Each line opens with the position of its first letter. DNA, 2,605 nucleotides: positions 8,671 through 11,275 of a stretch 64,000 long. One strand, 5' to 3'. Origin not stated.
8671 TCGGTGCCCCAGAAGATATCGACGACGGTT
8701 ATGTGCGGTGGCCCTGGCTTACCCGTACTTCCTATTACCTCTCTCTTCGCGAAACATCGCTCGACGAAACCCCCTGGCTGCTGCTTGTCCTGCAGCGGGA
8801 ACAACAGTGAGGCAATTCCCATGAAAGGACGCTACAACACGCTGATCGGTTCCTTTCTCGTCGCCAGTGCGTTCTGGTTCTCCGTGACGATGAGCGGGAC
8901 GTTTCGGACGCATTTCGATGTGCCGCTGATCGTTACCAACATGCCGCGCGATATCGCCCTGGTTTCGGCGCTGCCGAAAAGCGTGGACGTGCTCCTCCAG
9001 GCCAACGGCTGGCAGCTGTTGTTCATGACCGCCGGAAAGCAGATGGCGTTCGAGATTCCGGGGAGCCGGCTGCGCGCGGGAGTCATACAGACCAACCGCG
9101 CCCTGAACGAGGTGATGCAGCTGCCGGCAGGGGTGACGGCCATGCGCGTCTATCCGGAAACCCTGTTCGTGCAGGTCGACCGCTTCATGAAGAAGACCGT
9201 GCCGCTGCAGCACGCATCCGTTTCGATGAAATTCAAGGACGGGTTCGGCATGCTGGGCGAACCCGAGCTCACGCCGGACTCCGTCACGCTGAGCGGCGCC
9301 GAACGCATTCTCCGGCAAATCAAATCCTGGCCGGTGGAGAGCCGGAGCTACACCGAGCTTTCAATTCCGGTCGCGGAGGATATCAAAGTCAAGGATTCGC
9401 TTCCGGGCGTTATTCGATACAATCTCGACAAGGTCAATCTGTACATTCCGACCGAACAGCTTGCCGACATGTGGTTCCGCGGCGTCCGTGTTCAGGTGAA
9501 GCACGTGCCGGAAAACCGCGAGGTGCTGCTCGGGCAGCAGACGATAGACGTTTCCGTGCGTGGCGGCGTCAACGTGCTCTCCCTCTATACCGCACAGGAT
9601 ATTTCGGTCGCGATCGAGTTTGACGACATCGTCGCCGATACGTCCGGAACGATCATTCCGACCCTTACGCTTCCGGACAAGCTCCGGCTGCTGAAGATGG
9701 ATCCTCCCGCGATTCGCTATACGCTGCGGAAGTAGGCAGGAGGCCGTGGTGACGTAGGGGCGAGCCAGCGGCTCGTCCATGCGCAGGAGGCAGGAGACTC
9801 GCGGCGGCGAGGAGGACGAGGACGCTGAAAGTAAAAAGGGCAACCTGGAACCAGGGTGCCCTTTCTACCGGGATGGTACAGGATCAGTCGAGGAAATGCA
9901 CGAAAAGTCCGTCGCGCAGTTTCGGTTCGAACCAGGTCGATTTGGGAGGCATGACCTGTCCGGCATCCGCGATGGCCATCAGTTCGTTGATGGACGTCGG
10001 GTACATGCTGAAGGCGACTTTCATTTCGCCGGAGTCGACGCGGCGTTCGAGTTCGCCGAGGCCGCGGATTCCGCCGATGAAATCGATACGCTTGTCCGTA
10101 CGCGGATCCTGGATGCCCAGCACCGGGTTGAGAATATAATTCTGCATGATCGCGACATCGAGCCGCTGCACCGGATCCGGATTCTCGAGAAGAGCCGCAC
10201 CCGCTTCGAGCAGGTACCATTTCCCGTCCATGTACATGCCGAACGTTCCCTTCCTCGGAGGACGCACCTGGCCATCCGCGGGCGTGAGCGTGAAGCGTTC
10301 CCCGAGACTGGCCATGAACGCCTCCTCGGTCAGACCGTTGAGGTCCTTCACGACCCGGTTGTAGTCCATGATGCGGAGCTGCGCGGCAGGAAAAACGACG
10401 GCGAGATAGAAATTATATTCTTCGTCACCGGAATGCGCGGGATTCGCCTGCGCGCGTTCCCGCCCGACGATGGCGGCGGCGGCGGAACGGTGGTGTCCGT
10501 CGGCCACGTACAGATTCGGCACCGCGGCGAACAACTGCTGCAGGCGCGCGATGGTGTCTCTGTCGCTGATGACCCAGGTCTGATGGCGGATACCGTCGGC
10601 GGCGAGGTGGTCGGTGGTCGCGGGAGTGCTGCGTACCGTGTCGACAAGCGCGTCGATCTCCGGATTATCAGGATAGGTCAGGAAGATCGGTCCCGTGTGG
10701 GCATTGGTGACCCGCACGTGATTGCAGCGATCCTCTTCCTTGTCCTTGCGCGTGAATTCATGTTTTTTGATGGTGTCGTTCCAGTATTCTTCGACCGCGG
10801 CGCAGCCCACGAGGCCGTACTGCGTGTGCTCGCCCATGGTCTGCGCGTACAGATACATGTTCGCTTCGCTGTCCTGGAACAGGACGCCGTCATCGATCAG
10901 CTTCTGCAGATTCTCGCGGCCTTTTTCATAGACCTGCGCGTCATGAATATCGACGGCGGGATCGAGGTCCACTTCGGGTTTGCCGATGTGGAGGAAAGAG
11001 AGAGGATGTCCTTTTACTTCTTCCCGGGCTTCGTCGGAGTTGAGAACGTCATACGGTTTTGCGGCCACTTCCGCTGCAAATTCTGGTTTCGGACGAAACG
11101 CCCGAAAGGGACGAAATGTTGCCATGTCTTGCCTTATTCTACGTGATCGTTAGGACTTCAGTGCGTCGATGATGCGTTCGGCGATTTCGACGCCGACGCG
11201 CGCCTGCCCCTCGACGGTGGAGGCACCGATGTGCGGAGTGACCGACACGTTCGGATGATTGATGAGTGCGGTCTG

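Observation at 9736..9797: REP-like ~50-nt element present twice in the window (second copy 27283..27334).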

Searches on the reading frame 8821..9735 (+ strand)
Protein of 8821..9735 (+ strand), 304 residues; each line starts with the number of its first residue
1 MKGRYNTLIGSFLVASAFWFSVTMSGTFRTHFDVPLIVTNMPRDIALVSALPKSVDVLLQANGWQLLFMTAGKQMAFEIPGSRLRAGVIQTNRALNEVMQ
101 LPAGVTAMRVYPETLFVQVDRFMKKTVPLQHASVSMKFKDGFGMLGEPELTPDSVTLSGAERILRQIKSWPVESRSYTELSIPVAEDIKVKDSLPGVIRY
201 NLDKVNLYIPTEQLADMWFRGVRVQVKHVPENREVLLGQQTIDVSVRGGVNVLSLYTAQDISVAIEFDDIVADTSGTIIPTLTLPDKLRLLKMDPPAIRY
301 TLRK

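Call 64: search_protein_families(library=pfam, proteins=[window:8821-9735:+], max_evalue=0.01)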
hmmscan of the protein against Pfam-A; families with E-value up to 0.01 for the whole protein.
window:8821-9735:+ (304 aa): 1 family
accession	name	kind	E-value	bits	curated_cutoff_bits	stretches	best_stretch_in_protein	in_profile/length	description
PF07949.17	YbbR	-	0.00012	22.8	22.3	0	141-173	15-46/81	YbbR-like protein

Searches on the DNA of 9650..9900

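Call 65: search_rna_families(source=window, start=9650, end=9900, threshold=evalue, max_evalue=10)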
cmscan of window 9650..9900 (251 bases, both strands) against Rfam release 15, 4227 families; matches with E-value up to 10: 2.
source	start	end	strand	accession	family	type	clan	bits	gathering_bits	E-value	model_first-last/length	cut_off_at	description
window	9829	9867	-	RF02499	Atu_C4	Gene; sRNA;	-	16.8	80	0.56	27-70/70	no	Rhizobiales sRNA Atu_C4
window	9830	9869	-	RF02000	MIR1846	Gene; miRNA;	-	14.4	77.5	4.5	37-76/110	no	MIR1846 microRNA precursor family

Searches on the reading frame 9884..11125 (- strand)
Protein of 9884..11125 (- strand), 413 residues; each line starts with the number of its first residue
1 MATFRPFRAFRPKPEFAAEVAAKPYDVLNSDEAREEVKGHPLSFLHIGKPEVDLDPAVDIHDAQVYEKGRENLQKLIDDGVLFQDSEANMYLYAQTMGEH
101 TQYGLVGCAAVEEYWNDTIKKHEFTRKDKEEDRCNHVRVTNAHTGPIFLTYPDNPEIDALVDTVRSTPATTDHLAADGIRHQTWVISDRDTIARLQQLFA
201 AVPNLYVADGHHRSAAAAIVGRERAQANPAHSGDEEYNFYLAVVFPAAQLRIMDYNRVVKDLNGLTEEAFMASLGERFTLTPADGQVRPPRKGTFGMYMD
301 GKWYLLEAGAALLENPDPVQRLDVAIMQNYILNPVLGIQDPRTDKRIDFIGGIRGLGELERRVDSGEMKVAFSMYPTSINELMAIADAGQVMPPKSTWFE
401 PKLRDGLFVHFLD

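Call 43: find_encoding_contigs(protein=window:9884-11125:-, flank=10000, max_places=10)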
Protein window:9884-11125:- (413 aa): 1 contig read that carries it; 1 place shown.
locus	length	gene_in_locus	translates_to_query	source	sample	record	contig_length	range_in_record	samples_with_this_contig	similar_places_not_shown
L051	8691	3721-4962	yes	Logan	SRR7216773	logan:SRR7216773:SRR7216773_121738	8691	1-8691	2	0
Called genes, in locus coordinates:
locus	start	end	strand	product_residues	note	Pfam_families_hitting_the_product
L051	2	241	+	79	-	?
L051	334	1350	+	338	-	PF00389:2-Hacid_dh, PF02826:2-Hacid_dh_C, PF03446:NAD_binding_2 (weak)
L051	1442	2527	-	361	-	PF00266:Aminotran_5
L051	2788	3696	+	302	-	PF00389:2-Hacid_dh, PF02826:2-Hacid_dh_C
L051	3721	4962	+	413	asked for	PF06245:DUF1015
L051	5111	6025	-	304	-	-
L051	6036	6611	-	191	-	-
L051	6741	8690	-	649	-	?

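Call 64: search_protein_families(library=pfam, proteins=[window:9884-11125:-], max_evalue=0.01)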
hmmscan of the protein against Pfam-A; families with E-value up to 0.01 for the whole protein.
window:9884-11125:- (413 aa): 1 family
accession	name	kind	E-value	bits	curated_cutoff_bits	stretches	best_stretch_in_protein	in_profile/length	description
PF06245.16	DUF1015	-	6e-113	377.5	25.8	1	5-324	2-324/325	Protein of unknown function (DUF1015)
